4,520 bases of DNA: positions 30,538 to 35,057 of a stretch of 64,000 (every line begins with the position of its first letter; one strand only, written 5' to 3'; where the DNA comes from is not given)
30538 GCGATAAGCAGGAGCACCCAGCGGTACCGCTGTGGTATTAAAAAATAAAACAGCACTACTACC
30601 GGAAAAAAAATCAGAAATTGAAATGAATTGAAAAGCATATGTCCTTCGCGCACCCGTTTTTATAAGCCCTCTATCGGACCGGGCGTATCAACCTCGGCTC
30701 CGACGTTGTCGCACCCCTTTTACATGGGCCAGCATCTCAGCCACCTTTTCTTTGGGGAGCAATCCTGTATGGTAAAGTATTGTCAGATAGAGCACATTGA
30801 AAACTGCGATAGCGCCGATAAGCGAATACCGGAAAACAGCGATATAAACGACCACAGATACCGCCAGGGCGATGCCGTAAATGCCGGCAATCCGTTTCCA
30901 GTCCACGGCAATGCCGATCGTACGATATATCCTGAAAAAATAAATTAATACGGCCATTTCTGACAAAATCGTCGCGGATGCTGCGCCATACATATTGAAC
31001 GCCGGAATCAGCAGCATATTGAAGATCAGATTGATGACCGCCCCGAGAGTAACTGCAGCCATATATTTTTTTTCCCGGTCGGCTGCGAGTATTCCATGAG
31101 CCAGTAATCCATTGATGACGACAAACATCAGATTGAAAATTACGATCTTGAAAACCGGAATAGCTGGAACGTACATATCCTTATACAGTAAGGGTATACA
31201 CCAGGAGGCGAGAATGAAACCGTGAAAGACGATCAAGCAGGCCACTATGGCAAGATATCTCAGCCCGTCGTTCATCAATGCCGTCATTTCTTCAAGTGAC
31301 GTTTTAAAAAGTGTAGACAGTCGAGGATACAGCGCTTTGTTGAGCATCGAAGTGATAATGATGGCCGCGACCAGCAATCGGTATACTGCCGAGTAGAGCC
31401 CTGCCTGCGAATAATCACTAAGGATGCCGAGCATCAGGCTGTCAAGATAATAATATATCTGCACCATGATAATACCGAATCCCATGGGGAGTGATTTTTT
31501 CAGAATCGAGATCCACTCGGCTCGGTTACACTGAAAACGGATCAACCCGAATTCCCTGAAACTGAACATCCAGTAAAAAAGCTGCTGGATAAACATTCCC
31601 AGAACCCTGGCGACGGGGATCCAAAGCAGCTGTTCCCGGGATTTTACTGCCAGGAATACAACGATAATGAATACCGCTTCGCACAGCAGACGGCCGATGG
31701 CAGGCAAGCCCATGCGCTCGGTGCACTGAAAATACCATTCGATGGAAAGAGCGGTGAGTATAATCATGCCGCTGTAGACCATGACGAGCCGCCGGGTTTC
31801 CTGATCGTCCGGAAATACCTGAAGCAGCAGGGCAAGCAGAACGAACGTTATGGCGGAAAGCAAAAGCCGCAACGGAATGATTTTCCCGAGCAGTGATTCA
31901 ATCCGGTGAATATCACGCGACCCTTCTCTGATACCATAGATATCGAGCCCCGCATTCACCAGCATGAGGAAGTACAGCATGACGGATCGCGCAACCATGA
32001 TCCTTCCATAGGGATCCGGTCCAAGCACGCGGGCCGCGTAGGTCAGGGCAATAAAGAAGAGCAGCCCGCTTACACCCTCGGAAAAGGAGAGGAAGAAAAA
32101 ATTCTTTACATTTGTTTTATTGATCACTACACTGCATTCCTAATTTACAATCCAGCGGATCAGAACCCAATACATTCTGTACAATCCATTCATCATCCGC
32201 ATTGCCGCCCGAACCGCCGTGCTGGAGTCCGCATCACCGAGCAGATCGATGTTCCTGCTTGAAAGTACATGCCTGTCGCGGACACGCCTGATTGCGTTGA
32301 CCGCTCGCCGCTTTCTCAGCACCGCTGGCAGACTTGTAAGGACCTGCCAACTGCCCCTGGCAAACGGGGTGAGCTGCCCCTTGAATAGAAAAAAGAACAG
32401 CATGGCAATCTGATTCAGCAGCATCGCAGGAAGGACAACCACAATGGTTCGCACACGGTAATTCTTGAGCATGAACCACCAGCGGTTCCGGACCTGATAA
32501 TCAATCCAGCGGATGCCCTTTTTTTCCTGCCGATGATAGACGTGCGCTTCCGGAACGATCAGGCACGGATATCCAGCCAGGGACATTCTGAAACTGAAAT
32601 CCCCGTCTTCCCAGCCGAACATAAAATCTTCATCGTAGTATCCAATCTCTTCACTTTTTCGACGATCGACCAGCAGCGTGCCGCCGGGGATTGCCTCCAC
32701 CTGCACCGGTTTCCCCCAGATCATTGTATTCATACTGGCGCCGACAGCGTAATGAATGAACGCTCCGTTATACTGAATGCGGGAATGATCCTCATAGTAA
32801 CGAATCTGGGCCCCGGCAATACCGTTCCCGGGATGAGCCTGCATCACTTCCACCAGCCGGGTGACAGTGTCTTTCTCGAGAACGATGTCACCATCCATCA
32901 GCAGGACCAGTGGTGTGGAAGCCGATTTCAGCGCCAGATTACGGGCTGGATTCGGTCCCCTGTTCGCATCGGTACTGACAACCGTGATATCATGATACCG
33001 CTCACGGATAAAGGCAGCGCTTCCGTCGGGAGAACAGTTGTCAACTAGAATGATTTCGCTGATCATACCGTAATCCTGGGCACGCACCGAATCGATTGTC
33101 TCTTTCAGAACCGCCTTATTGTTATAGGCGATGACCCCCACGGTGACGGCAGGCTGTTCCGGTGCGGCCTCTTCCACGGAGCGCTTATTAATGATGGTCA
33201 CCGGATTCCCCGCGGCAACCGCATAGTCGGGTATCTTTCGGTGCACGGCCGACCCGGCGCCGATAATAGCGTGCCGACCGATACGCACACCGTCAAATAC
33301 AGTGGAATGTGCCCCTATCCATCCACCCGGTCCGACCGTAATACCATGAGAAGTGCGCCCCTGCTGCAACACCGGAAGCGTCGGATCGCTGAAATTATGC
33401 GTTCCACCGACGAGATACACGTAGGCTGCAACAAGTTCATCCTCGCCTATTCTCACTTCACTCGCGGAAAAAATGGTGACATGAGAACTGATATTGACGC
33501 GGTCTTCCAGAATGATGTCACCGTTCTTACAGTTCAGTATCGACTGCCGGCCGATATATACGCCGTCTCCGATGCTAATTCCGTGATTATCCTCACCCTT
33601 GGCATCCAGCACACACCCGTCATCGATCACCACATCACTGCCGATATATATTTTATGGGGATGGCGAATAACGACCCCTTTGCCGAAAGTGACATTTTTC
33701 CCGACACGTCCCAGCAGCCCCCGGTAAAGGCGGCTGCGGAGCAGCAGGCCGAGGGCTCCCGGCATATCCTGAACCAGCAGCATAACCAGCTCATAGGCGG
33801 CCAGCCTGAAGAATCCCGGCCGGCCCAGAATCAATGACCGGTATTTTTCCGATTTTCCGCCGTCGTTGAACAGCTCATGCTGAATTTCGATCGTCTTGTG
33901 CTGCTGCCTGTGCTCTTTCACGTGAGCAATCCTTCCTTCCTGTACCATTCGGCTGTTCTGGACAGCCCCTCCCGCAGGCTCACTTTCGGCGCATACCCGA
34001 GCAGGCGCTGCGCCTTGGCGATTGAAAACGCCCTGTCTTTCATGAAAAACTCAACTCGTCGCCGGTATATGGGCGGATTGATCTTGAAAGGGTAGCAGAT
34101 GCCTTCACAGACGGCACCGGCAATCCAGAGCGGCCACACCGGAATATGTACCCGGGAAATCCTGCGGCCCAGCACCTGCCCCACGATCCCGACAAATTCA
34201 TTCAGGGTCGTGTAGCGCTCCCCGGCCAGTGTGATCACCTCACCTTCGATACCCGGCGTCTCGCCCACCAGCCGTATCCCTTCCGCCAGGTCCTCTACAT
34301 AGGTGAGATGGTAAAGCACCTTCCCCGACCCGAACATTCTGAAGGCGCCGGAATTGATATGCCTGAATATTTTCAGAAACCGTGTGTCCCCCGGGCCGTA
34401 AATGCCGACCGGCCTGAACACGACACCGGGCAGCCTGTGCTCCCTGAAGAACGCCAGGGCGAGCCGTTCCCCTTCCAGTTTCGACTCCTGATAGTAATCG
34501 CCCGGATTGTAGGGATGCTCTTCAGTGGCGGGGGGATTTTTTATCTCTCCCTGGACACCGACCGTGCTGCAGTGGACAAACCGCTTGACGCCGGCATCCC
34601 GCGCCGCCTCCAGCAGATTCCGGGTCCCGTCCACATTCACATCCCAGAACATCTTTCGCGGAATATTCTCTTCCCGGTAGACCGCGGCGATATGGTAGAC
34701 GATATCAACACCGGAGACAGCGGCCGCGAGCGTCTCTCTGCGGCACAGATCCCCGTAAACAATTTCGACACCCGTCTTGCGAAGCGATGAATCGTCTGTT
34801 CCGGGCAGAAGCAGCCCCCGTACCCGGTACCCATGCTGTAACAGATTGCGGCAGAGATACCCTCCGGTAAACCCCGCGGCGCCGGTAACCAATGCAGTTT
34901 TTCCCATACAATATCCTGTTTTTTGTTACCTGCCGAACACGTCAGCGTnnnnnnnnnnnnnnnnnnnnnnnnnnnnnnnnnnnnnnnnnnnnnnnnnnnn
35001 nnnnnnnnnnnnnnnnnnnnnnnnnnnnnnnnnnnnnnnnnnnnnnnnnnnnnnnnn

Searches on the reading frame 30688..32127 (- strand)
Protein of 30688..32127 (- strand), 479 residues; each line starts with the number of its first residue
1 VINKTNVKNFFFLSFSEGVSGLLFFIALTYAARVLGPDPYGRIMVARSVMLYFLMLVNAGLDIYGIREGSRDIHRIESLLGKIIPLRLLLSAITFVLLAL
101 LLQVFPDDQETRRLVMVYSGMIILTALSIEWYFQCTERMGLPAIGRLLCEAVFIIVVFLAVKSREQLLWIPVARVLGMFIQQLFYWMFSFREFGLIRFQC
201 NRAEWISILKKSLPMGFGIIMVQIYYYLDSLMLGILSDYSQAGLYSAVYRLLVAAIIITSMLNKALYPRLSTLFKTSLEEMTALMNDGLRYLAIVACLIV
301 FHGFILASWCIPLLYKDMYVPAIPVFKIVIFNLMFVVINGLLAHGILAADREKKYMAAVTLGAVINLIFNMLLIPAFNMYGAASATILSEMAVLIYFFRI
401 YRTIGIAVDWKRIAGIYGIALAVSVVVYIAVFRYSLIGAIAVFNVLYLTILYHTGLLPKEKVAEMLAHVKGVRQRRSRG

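Call 7: search_protein_families(library=pfam, proteins=[window:30688-32127:-], max_evalue=0.01)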
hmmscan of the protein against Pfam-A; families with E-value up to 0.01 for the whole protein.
window:30688-32127:- (479 aa): 3 families
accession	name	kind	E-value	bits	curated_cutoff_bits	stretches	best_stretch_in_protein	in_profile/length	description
PF01943.22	Polysacc_synt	-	2.6e-32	112.8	28.2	1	7-273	2-273/274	Polysaccharide biosynthesis protein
PF03023.19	MurJ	-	2.4e-13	49.9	27.4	1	113-451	102-444/451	Lipid II flippase MurJ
PF13440.11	Polysacc_synt_3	-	3.3e-10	40.1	23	1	32-324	3-293/293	Polysaccharide biosynthesis protein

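Call 84: search_protein_families(library=ncbifam, proteins=[window:30688-32127:-], max_evalue=0.001)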
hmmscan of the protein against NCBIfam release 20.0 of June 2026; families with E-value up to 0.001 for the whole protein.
window:30688-32127:- (479 aa): 2 families
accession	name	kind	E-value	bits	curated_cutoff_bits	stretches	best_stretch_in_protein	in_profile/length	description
NF041871.1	Wzx_EPS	equivalog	1.1e-18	67.3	800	1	32-475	28-478/492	exopolysaccharide biosynthesis flippase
TIGR01695.1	murJ_mviN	equivalog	2.7e-14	52.8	235.55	1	113-438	128-462/506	murein biosynthesis integral membrane protein MurJ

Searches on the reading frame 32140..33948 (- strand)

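Call 7: search_protein_families(library=pfam, proteins=[window:32140-33948:-], max_evalue=0.01)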
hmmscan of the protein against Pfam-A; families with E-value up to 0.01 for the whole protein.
window:32140-33948:- (602 aa): 10 families
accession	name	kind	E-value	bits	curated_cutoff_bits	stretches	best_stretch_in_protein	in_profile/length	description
PF00535.33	Glycos_transf_2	-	5.1e-26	92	23.3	1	269-397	1-131/168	Glycosyl transferase family 2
PF13641.12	Glyco_tranf_2_3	-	4.8e-14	53.4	27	1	266-490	1-227/230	Glycosyltransferase like family 2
PF13632.12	Glyco_trans_2_3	-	1.3e-08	35.3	27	1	348-521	2-171/198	Glycosyl transferase family group 2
PF10111.15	Glyco_tranf_2_2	-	6.3e-08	32.9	27.3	1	273-490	7-231/276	Glycosyltransferase like family 2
PF00132.30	Hexapep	-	1.8e-07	31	27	1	203-236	2-35/36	Bacterial transferase hexapeptide (six repeats)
PF14602.12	Hexapep_2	-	2.5e-06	27.5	27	1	204-235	3-32/34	Hexapeptide repeat of succinyl-transferase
PF13506.12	Glyco_transf_21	-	0.0025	17.7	21.7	1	323-436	6-118/174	Glycosyl transferase family 21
PF09258.16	Glyco_transf_64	-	0.0045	16.7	21.3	1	273-390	6-121/245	Glycosyl transferase family 64 domain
PF13896.12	Glyco_transf_49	-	0.0047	16.7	27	0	333-371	119-157/329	Glycosyl-transferase for dystroglycan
PF25084.1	LbH_EIF2B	-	0.009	16.5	54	0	82-139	41-94/105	EIF2B subunit epsilon LbH domain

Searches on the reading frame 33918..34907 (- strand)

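Call 7: search_protein_families(library=pfam, proteins=[window:33918-34907:-], max_evalue=0.01)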
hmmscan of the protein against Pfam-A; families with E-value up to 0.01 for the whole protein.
window:33918-34907:- (329 aa): 8 families
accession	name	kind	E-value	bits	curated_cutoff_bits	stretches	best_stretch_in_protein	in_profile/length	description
PF01370.27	Epimerase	-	9.9e-46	156.5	20.9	1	5-217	1-227/240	NAD dependent epimerase/dehydratase family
PF01073.25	3Beta_HSD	-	3.6e-31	108.7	22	1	6-209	1-223/280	3-beta hydroxysteroid dehydrogenase/isomerase family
PF16363.11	GDP_Man_Dehyd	-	3.8e-30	105.9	27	1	6-317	1-331/332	GDP-mannose 4,6 dehydratase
PF13460.12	NAD_binding_10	-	4.1e-18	66.3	27.2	1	9-168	1-145/184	NAD(P)H-binding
PF07993.18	NAD_binding_4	-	1e-16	61.3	20.1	1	58-196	80-234/258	Male sterility protein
PF05368.20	NmrA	-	1.4e-16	61.4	27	1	3-118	3-110/298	NmrA-like family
PF04321.23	RmlD_sub_bind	-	1.4e-10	41.2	27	1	5-211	3-193/287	RmlD substrate binding domain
PF02719.21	Polysacc_synt_2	-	1.1e-08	35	20.2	1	6-115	2-128/293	Polysaccharide biosynthesis protein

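Call 35: search_protein_families(library=ncbifam, proteins=[window:33918-34907:-], max_evalue=0.00001)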
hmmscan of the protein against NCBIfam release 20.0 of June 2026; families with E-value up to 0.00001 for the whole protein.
window:33918-34907:- (329 aa): 25 families
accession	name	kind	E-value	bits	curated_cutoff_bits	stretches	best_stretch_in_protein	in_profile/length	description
TIGR03466.1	HpnA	hypoth_equivalog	1e-50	172.5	367.65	1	4-327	2-326/327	hopanoid-associated sugar epimerase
NF042422.1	oxyalk_red_OleD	equivalog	1.5e-39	136.2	580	1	6-322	4-328/329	2-alkyl-3-oxoalkanoate reductase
NF052578.1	StrlDmthSdmBMthl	equivalog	1.3e-34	120.5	600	1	4-326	2-326/328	sterol demethylase protein SdmB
TIGR04180.1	EDH_00030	hypoth_equivalog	1.8e-34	119.2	475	1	6-251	2-261/297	NAD-dependent 4,6-dehydratase LegB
NF042423.1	oxyalk_red_Shew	equivalog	1.7e-29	103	580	1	4-317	10-330/331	2-alkyl-3-oxoalkanoate reductase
TIGR01181.1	dTDP_gluc_dehyt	equivalog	3e-27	95.5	365.1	1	5-325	2-314/321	dTDP-glucose 4,6-dehydratase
TIGR01179.1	galE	equivalog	1.5e-16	60.1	262.3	1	6-165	3-172/332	UDP-glucose 4-epimerase GalE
NF041293.1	G6PDh_Azf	equivalog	8.5e-13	48.3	400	1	1-124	1-124/252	NAD-dependent glucose-6-phosphate dehydrogenase Azf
NF007582.0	PRK10217.1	equivalog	1.4e-12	47.4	698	1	4-231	3-255/355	dTDP-glucose 4,6-dehydratase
TIGR01746.1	Thioester-redct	subfamily_domain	1.5e-12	47.5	213.35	1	63-254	85-288/371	thioester reductase domain-containing protein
NF043036.1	ErythonDh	equivalog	1.5e-12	47.3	325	1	6-165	4-175/321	D-erythronate dehydrogenase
TIGR02622.1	CDP_4_6_dhtase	equivalog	2.1e-12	46.9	278.45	1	2-111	4-124/352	CDP-glucose 4,6-dehydratase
TIGR01777.1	yfcH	hypoth_equivalog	1.7e-11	44.3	207.35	1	6-258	2-252/292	TIGR01777 family oxidoreductase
NF005539.0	PRK07201.1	equivalog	7e-10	38.3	549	1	6-172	4-180/657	SDR family oxidoreductase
TIGR01214.1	rmlD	equivalog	1.1e-09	37.8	224.05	1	6-250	3-230/285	dTDP-4-dehydrorhamnose reductase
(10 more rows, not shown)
